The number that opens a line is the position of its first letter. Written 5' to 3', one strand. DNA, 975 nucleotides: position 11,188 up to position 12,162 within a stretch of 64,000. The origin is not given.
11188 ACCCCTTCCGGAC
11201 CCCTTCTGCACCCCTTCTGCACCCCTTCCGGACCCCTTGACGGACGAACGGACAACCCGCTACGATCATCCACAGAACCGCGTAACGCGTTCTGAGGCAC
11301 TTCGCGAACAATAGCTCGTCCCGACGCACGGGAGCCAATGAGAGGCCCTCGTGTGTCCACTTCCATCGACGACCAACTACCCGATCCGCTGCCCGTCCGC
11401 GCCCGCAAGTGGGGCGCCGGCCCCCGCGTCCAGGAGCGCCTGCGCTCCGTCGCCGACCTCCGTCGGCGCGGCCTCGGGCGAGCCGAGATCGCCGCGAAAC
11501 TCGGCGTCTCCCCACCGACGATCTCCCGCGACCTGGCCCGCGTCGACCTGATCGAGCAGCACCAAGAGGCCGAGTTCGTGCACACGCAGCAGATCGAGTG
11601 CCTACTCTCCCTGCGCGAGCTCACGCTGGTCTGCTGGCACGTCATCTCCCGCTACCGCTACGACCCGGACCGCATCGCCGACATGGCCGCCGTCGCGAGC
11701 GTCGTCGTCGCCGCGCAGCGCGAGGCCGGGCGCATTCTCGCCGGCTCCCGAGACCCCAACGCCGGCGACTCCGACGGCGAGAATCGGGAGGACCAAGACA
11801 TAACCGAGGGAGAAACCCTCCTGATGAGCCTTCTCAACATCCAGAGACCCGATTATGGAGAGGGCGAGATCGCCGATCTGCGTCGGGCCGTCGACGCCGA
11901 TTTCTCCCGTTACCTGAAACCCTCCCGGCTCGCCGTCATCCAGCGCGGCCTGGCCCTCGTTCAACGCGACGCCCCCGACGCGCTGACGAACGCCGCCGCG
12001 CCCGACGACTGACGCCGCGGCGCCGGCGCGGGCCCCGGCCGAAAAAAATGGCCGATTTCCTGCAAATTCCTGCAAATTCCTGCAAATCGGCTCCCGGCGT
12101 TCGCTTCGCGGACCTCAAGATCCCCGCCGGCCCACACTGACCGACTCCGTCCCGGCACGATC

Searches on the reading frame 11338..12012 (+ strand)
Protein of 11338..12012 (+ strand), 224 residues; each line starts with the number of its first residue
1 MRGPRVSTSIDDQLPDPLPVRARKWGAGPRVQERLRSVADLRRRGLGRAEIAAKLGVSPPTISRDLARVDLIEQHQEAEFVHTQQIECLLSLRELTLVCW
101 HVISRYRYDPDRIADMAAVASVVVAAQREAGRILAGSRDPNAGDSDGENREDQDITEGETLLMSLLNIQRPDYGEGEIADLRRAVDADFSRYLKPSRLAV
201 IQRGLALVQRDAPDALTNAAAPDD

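Call 4: search_protein_families(library=pfam, proteins=[window:11338-12012:+], max_evalue=0.01)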
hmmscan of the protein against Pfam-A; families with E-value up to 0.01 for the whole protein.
window:11338-12012:+ (224 aa): 6 families
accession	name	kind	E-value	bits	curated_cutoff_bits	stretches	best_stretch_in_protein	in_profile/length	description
PF13384.12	HTH_23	-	4.7e-06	26.7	24.6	1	29-64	2-36/50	Homeodomain-like domain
PF13936.12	HTH_38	-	1.5e-05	25.1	27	1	39-68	14-43/44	Helix-turn-helix domain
PF07506.17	RepB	-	0.00028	21.4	30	1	33-72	9-47/185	RepB plasmid partitioning protein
PF13560.12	HTH_31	-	0.0047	17.7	27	0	41-65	9-34/64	Helix-turn-helix domain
PF13518.12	HTH_28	-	0.0064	17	25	0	33-64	1-31/52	Helix-turn-helix domain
PF07638.17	Sigma70_ECF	-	0.0095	16.3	21.1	0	33-67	139-173/185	ECF sigma factor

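Call 11: find_homologous_proteins(query=window:11338-12012:+)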
Query window:11338-12012:+ (224 aa): 14 proteins with E <= 0.001 among 2390 candidates.
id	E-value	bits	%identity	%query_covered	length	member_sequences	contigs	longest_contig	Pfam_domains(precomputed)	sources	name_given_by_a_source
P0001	1.1e-135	468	100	98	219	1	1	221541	PF13384.13,PF13936.13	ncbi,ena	-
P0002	1.4e-108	380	81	100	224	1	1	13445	PF01371.26,PF13384.13,PF13936.13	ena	-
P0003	2.7e-99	349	76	96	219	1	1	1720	-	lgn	-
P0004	9.5e-96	338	73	96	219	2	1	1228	-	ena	-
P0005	1.3e-95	337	74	91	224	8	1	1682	-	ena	-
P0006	2.7e-95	336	75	98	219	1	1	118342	PF01371.26,PF13384.13,PF13936.13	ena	-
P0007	3.7e-90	319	71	98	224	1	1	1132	PF13384.13,PF13936.13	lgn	-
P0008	2.6e-88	313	70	96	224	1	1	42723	PF13936.13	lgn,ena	-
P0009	1.1e-85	305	68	98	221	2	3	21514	-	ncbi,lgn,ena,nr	ncbi:MAG: helix-turn-helix domain-containing protein [Chloroflexi bacterium]|nr:helix-turn-helix dom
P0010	3.0e-75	271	63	97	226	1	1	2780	PF13936.13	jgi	jgi:DNA-binding CsgD family transcriptional regulator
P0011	4.8e-72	260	92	60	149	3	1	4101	PF13384.13,PF13936.13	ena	-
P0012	8.9e-70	253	61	89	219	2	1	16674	PF01371.26,PF13384.13,PF13936.13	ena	-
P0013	1.7e-54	203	51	91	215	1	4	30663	PF13384.13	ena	-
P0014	3.0e-47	179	42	97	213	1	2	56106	PF13936.13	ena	-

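Call 12: find_encoding_contigs(protein=P0001, flank=4000, max_places=3)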
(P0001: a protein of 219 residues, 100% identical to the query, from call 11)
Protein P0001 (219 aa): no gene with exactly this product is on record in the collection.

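Call 13: find_encoding_contigs(protein=P0002, flank=4000, max_places=3)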
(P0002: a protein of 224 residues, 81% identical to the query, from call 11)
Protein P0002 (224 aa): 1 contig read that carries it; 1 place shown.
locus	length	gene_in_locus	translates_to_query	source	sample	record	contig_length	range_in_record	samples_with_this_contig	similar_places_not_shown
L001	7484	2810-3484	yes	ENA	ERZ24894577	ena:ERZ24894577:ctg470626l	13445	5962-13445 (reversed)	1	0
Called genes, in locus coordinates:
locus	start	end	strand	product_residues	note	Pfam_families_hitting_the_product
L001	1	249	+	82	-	?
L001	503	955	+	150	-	PF00903:Glyoxalase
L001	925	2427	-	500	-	PF02386:TrkH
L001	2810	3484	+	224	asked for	PF01371:Trp_repressor (weak), PF13384:HTH_23 (faint), PF13936:HTH_38 (weak)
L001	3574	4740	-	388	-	PF03819:MazG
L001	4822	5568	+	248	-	PF07314:Lit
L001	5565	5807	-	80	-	PF09723:Zn_ribbon_8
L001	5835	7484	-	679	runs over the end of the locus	PF00140:Sigma70_r1_2, PF04542:Sigma70_r2, PF04539:Sigma70_r3, PF04545:Sigma70_r4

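Call 14: find_encoding_contigs(protein=P0006, flank=4000, max_places=3)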
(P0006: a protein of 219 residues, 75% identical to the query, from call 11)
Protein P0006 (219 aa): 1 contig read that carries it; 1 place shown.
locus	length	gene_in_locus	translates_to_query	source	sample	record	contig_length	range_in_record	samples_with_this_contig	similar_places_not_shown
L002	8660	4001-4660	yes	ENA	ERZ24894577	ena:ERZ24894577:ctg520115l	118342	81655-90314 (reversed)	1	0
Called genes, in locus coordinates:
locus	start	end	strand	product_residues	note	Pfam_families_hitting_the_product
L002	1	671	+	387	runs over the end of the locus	-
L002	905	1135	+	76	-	PF04255:DUF433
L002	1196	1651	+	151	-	PF04075:F420H2_quin_red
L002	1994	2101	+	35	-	-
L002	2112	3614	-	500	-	PF02386:TrkH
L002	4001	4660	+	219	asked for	PF01371:Trp_repressor (weak), PF13384:HTH_23 (faint), PF13936:HTH_38 (weak)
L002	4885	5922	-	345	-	PF03819:MazG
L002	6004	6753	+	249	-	PF07314:Lit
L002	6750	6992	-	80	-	PF09723:Zn_ribbon_8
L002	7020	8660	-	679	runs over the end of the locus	PF00140:Sigma70_r1_2, PF04542:Sigma70_r2, PF04539:Sigma70_r3, PF04545:Sigma70_r4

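Call 15: find_encoding_contigs(protein=P0008, flank=4000, max_places=3)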
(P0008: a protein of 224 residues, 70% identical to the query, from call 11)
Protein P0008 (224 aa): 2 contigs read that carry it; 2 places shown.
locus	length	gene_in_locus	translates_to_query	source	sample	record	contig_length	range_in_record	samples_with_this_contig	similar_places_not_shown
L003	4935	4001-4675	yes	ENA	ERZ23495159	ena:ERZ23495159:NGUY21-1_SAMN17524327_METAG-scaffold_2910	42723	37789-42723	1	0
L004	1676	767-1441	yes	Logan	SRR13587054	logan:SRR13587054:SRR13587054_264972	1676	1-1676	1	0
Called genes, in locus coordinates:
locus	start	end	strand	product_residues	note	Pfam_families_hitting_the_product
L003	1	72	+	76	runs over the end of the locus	PF04255:DUF433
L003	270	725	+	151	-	PF04075:F420H2_quin_red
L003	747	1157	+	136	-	PF00903:Glyoxalase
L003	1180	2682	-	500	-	PF02386:TrkH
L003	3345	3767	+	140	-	-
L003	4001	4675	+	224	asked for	PF13936:HTH_38 (faint)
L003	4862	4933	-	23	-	?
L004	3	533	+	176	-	?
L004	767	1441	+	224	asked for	PF13936:HTH_38 (faint)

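Call 16: find_encoding_contigs(protein=P0009, flank=4000, max_places=3)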
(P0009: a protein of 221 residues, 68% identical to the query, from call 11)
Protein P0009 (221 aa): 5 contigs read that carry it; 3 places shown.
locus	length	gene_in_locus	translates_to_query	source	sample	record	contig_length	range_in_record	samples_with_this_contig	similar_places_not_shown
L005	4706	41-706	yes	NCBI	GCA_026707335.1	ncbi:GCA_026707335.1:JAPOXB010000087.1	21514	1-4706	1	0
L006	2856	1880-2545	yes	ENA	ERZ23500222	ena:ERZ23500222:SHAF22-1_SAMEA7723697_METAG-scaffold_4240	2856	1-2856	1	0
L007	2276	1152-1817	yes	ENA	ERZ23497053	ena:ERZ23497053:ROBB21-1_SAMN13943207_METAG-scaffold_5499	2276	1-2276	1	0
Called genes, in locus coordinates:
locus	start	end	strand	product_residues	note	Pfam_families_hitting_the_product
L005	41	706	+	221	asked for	-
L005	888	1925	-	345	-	PF03819:MazG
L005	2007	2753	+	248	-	PF07314:Lit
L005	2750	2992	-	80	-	PF09723:Zn_ribbon_8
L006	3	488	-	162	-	?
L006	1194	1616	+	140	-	-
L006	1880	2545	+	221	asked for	-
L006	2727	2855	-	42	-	?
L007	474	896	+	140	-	-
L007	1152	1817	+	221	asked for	-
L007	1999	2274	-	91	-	?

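Call 17: find_encoding_contigs(protein=P0012, flank=4000, max_places=3)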
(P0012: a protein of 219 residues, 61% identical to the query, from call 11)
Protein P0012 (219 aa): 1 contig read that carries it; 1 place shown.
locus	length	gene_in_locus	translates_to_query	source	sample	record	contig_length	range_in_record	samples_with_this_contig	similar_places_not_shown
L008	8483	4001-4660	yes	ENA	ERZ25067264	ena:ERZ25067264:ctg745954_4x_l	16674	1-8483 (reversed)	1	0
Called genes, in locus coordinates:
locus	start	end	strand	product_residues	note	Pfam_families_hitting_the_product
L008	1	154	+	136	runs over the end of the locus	PF00903:Glyoxalase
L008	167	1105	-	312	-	PF02386:TrkH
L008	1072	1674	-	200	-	-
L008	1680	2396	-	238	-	-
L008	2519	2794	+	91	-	-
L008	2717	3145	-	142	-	PF13601:HTH_34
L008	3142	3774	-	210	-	-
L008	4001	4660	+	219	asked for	PF01371:Trp_repressor (faint), PF13384:HTH_23 (weak), PF13936:HTH_38 (weak)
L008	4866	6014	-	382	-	PF01503:PRA-PH (faint), PF03819:MazG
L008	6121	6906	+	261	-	PF07314:Lit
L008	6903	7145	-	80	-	PF09723:Zn_ribbon_8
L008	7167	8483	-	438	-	?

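Call 18: find_encoding_contigs(protein=P0013, flank=4000, max_places=3)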
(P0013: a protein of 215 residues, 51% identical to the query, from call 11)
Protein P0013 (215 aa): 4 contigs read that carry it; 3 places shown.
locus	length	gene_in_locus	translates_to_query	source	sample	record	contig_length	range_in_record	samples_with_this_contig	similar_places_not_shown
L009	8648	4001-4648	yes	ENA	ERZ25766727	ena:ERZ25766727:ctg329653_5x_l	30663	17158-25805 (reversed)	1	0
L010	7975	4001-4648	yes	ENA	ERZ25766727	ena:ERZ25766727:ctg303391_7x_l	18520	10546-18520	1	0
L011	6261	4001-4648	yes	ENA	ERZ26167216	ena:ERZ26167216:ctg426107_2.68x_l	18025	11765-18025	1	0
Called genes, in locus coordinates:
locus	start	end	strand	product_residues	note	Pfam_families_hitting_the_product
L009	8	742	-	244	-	-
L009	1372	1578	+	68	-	PF04075:F420H2_quin_red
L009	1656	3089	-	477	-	PF02386:TrkH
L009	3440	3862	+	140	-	-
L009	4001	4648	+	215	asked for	PF13384:HTH_23 (weak)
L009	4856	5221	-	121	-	-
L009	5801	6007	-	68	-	-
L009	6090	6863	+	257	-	PF07314:Lit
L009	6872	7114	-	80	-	PF09723:Zn_ribbon_8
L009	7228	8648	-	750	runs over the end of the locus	PF00140:Sigma70_r1_2, PF04542:Sigma70_r2, PF04539:Sigma70_r3, PF04545:Sigma70_r4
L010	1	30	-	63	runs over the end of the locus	-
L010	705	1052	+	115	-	-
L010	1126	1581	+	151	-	PF04075:F420H2_quin_red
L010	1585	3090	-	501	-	PF02386:TrkH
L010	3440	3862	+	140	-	-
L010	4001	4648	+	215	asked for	PF13384:HTH_23 (weak)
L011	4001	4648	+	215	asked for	PF13384:HTH_23 (weak)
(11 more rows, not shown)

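Call 19: find_encoding_contigs(protein=P0014, flank=4000, max_places=3)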
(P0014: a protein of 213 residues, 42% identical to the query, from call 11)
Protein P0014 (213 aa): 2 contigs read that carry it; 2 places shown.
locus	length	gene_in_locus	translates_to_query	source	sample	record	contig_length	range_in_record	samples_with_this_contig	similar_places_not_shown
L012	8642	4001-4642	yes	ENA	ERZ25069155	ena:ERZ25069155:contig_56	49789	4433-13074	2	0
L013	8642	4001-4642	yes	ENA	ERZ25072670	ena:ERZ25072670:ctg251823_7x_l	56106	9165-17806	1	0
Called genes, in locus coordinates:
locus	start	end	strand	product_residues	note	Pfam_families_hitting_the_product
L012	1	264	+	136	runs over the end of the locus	PF00903:Glyoxalase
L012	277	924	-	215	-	PF02386:TrkH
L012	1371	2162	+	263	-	-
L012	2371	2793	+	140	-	-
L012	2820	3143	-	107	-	PF13601:HTH_34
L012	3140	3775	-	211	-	-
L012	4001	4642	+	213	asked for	PF13936:HTH_38 (weak)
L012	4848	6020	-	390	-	PF01503:PRA-PH (faint), PF03819:MazG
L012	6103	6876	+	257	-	PF07314:Lit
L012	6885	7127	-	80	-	PF09723:Zn_ribbon_8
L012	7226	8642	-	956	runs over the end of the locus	PF00140:Sigma70_r1_2, PF04542:Sigma70_r2, PF04539:Sigma70_r3, PF04545:Sigma70_r4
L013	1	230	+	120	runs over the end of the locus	PF00903:Glyoxalase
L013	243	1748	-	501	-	PF02386:TrkH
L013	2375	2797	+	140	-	-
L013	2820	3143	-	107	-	PF13601:HTH_34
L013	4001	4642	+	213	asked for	PF13936:HTH_38 (weak)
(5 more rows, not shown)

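Call 25: find_encoding_contigs(protein=P0011, flank=3000, max_places=4)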
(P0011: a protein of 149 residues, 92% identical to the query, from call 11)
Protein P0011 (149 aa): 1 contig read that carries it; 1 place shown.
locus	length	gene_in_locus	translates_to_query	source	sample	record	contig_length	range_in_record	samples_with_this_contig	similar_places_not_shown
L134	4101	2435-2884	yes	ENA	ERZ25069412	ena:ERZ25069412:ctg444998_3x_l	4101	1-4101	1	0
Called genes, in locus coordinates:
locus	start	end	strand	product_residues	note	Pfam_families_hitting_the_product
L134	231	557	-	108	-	PF13601:HTH_34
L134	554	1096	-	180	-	-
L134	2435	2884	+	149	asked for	PF13384:HTH_23 (weak), PF13936:HTH_38 (weak)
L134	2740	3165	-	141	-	-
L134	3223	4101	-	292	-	?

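Call 26: find_encoding_contigs(protein=P0003, flank=3000, max_places=4)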
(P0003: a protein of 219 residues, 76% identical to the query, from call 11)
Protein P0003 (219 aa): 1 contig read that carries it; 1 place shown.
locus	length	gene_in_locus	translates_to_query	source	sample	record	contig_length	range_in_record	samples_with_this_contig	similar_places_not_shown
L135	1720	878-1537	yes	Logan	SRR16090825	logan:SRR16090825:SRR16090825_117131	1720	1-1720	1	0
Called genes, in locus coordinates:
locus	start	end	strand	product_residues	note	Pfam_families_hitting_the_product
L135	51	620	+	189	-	-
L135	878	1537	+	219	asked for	-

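Call 27: find_encoding_contigs(protein=P0005, flank=3000, max_places=8)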
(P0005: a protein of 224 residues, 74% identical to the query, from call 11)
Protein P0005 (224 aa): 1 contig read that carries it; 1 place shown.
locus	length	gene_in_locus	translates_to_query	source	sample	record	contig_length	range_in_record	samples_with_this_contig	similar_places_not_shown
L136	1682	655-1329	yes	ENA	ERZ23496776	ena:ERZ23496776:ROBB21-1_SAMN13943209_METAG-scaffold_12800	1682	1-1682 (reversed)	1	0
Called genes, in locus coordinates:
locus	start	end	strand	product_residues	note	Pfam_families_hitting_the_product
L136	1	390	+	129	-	?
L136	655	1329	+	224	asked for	-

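Call 28: find_encoding_contigs(protein=P0007, flank=3000, max_places=4)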
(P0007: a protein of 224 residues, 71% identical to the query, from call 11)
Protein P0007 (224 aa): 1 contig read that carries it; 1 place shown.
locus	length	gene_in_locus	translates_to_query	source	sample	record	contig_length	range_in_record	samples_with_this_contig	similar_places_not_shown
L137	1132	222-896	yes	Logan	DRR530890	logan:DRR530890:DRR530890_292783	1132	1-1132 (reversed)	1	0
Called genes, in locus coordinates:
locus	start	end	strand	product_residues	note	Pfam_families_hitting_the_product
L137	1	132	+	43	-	?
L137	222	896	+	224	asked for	PF13384:HTH_23 (faint), PF13936:HTH_38 (weak)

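Call 37: search_solved_structures(query=A1, max_evalue=1)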
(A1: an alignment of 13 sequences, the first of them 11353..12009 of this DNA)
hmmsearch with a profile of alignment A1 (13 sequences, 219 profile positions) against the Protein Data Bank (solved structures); distinct sequences matched with E-value up to 1: 10.
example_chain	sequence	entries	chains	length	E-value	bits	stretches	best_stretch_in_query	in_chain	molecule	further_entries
2lvs_A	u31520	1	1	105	0.00076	22.3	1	24-79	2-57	Putative uncharacterized protein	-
5coc_A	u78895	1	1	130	0.0068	19.2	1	95-183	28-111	Immunoglobulin G-binding protein A,Calmodulin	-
8hno_A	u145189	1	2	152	0.016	18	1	34-79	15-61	Archaeal transcription regulator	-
8hnp_A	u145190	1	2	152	0.029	17.1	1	34-74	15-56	Archaeal transcription regulator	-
8jzt_A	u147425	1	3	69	0.057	16.2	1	27-63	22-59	RNA polymerase sigma factor SigF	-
8tac_A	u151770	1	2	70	0.25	14.1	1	35-58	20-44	DBP48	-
2h09_A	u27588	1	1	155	0.32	13.7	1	31-65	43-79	Transcriptional regulator mntR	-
7r6r_A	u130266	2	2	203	0.42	13.4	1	30-58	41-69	Immunity repressor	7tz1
5cvi_A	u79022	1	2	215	0.58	12.9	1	24-112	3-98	SloR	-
9nko_B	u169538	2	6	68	0.6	12.8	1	79-123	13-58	B3 affibody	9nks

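Call 38: search_protein_families(library=ncbifam, proteins=[window:11353-12009:+], max_evalue=0.1)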
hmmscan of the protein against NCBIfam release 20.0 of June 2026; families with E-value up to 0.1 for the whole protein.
window:11353-12009:+ (219 aa): 5 families
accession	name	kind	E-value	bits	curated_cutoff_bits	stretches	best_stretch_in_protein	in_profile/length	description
NF033788.1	HTH_metalloreg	subfamily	0.001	18.8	55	1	28-76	12-64/77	metalloregulator ArsR/SmtB family transcription factor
TIGR02937.1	sigma70-ECF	superfamily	0.0051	16.5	42.9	1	26-63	118-156/165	sigma-70 family RNA polymerase sigma factor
NF045507.1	transregGfcR_Halo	equivalog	0.029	13.8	300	1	26-74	4-52/215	transcriptional regulator GfcR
NF007685.0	PRK10360.1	equivalog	0.032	14.1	258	1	26-69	138-179/196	response regulator transcription factor UhpA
TIGR02999.1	Sig-70_X6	subfamily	0.054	13.4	126.15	1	26-63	135-173/183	ECF-type sigma factor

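Call 45: predict_structure(alignment_id=A1)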
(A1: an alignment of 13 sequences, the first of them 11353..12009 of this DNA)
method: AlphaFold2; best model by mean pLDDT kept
length: 219 residues; sequences in the alignment: 13
mean_pLDDT: 66.6   pTM: 0.46
mean pLDDT of the five models: 66.6, 66.4, 64.5, 63.0, 61.0
residues with pLDDT >= 90: 29; 70-90: 86; 50-70: 33; < 50: 71
segments of 3 or more residues with pLDDT < 50: 1-21, 134-150, 168-177, 179-181, 183-188, 209-219
pLDDT, mean of each block of 10 residues (from residue 1): 36 41 72 93 92 91 86 78 83 84 84 84 79 47 42 71 56 46 46 59 53 41
secondary structure, 60 per line:
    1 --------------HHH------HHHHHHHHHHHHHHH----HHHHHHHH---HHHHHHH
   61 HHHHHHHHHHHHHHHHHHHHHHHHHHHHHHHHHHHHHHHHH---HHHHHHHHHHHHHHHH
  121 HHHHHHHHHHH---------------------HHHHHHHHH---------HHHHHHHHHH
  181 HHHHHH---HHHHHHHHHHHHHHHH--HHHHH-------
elements in order: H24-38 H43-50 H54-101 H105-131 H153-161 H171-186 H190-205 H208-212

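Call 48: fold_search(model_id=the predicted structure, library=pdb)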
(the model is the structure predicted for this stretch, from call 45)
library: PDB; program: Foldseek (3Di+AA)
matches with E <= 10: 273; with E <= 0.001: 0
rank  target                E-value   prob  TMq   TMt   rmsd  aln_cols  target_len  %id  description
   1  5dy1_A                3.8e-01  0.35  0.23  0.25  20.7       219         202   15  Crystal of Selenomethionine substituted AmtR from Corynebacterium glutamicum (released 2016-01-13)
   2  4gfk_A                4.2e-01  0.21  0.20  0.22  18.1       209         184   19  structures of NO factors (released 2013-06-19)
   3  6o6p_A                5.4e-01  0.30  0.24  0.27  17.5       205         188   16  Structure of the regulator FasR from Mycobacterium tuberculosis in complex with DNA (released 2020-03-11)
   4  3ihu_B                5.7e-01  0.11  0.15  0.15  18.9       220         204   15  Crystal structure of DNA binding protein (YP_298823.1) from Ralstonia eutropha JMP134 at 1.92 A resolution (released 2009-08-11)
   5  3ang_A                6.0e-01  0.25  0.25  0.27  19.2       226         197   14  Crystal structure of Thermus thermophilus FadR in complex with E. coli-derived dodecyl-CoA (released 2011-03-09)
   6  3ang_D                6.3e-01  0.23  0.25  0.27  19.1       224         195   15  Crystal structure of Thermus thermophilus FadR in complex with E. coli-derived dodecyl-CoA (released 2011-03-09)
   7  5d1r_A                6.3e-01  0.08  0.14  0.13  16.8       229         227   15  Crystal structure of Mycobacterium tuberculosis Rv1816 transcriptional regulator. (released 2015-09-30)
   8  7eqe_C                6.6e-01  0.14  0.18  0.20  14.9       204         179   13  Crystal Structure of a transcription factor (released 2022-04-27)
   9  6o6o_B                8.1e-01  0.18  0.21  0.24  17.2       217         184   19  Structure of the regulator FasR from Mycobacterium tuberculosis (released 2020-03-11)
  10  8zf2_A                8.5e-01  0.15  0.21  0.23  15.8       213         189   15  Quorum Sensing master regulator HapR of Photobacterium marinum (released 2025-05-07)
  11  5mqq_C                8.9e-01  0.23  0.24  0.25  20.6       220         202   15  Transcriptional repressor AmtR of corynebacterium glutamicum (released 2017-03-15)
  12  5hbu_D                8.9e-01  0.20  0.23  0.26  18.3       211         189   16  Structure of the E. coli nucleoid occlusion protein SlmA bound to DNA and the C-terminal tail of the cytoskeletal cell (released 2016-04-13)
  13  3mvp_B                8.9e-01  0.18  0.24  0.26  17.4       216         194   12  The Crystal Structure of a TetR/AcrR transcriptional regulator from Streptococcus mutans to 1.85A (released 2010-05-12)
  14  8zf3_A                8.9e-01  0.14  0.20  0.22  18.9       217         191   18  Quorum Sensing Master Regulator SmcR of Photobacterium profundum (released 2025-05-07)
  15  3anp_C                9.9e-01  0.20  0.24  0.26  19.1       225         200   14  Crystal structure of Thermus thermophilus FadR, a TetR familly transcriptional repressor, in complex with lauroyl-CoA. (released 2011-03-09)
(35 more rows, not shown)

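Call 68: list_cluster_members(proteins=[P0001, P0009])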
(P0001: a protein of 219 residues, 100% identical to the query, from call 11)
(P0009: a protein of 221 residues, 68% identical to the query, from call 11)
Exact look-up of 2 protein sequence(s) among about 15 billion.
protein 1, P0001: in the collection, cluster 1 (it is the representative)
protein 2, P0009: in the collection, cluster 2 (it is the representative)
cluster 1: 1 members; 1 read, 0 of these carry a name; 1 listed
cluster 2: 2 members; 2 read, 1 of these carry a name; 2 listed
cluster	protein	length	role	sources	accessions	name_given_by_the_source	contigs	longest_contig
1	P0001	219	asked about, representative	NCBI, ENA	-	-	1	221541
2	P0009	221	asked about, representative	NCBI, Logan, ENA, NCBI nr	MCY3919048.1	MAG: helix-turn-helix domain-containing protein [Chloroflexi bacterium] | helix-turn-helix domain-containing protein [Chloroflexota bacterium]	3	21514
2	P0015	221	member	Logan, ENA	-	-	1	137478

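Call 69: search_protein_families(library=phrogs, proteins=[window:11353-12009:+], max_evalue=0.01)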
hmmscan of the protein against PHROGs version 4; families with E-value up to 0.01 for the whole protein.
window:11353-12009:+ (219 aa): 9 families
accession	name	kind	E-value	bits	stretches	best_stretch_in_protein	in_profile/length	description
phrog_645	-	DNA, RNA and nucleotide metabolism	7.7e-05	23.9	1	25-88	22-86/196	Rnase E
phrog_5536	-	unknown function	0.00016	22.6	1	27-65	8-46/172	-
phrog_3855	-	DNA, RNA and nucleotide metabolism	0.00021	22.7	1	25-65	64-104/115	HTH DNA binding protein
phrog_664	-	DNA, RNA and nucleotide metabolism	0.00026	21.9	1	25-82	85-141/210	DNA binding protein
phrog_517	-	DNA, RNA and nucleotide metabolism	0.00049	22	1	29-63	90-124/128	HTH DNA binding protein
phrog_11420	-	DNA, RNA and nucleotide metabolism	0.0022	19.1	0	32-65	14-47/82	DNA binding protein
phrog_4646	-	integration and excision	0.0039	17.5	1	33-107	15-65/344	transposase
phrog_1033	-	DNA, RNA and nucleotide metabolism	0.0047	17.8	1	28-62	140-174/334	ParB-like partition protein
phrog_6831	-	transcription regulation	0.01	16.8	0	33-59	11-37/68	transcriptional regulator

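Call 70: find_related_loci(query=A1, collection=viral_contigs, flank=3000)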
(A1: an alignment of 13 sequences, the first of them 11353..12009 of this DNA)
Query A1 (219 aa) in viral_contigs; peptide patterns used: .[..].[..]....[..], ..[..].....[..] (x = any residue, [..] = any of these).
42 stretches matched a pattern, but none encodes a relative of the query by tblastn (E <= 1e-3).
